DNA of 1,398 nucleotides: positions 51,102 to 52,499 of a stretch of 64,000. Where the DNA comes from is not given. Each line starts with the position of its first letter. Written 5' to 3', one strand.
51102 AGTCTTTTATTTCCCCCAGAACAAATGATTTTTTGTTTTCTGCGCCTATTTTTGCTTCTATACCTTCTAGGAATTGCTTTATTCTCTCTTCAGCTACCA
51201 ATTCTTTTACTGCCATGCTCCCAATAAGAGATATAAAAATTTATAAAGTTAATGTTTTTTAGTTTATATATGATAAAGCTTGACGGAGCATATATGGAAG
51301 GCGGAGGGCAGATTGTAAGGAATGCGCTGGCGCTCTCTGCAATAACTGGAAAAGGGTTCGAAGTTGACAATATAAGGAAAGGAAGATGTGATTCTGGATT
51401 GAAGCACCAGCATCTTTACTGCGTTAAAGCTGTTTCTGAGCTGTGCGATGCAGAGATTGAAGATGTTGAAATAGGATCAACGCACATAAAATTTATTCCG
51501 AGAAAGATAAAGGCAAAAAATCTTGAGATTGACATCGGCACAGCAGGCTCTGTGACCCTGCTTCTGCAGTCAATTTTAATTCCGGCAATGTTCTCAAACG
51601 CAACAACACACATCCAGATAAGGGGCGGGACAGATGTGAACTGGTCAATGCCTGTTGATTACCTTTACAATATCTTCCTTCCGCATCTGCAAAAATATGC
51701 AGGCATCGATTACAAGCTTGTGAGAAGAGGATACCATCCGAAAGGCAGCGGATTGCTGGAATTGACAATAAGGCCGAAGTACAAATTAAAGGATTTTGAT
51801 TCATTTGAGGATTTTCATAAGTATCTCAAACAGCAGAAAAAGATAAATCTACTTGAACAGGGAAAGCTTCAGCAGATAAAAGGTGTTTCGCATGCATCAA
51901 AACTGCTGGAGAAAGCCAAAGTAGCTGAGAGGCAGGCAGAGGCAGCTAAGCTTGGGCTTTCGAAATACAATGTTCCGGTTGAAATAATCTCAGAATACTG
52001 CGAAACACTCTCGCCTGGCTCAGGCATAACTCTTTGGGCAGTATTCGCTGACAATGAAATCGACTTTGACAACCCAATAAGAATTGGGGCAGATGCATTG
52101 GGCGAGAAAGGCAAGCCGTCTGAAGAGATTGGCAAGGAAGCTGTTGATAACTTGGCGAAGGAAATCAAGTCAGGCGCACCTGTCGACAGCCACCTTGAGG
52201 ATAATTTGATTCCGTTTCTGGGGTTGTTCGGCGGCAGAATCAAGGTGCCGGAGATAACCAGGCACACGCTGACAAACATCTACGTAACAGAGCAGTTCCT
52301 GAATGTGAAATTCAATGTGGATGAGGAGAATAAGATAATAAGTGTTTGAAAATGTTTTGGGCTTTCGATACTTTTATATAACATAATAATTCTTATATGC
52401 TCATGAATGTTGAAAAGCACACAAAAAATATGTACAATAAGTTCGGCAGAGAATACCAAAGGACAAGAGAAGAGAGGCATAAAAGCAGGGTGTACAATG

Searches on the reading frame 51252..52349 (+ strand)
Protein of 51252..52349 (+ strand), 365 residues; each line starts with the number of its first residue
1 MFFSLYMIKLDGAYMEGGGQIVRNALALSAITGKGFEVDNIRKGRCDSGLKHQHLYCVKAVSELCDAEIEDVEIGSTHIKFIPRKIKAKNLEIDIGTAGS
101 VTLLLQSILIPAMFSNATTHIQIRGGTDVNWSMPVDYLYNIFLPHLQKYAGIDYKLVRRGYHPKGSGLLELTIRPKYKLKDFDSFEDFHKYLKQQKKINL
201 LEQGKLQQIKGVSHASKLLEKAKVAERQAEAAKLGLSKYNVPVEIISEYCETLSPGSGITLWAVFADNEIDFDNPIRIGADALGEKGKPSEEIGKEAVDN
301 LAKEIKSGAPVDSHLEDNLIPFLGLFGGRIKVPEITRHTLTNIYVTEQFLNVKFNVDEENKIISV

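Call 53: search_protein_families(library=pfam, proteins=[window:51252-52349:+], max_evalue=0.001)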
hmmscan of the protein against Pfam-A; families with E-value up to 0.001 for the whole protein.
window:51252-52349:+ (365 aa): 2 families
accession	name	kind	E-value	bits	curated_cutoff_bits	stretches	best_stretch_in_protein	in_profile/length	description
PF01137.26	RTC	-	1.9e-72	243.5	27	1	14-356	1-221/221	RNA 3'-terminal phosphate cyclase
PF05189.18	RTC_insert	-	2.6e-19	70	23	1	201-306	1-102/102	RNA 3'-terminal phosphate cyclase (RTC), insert domain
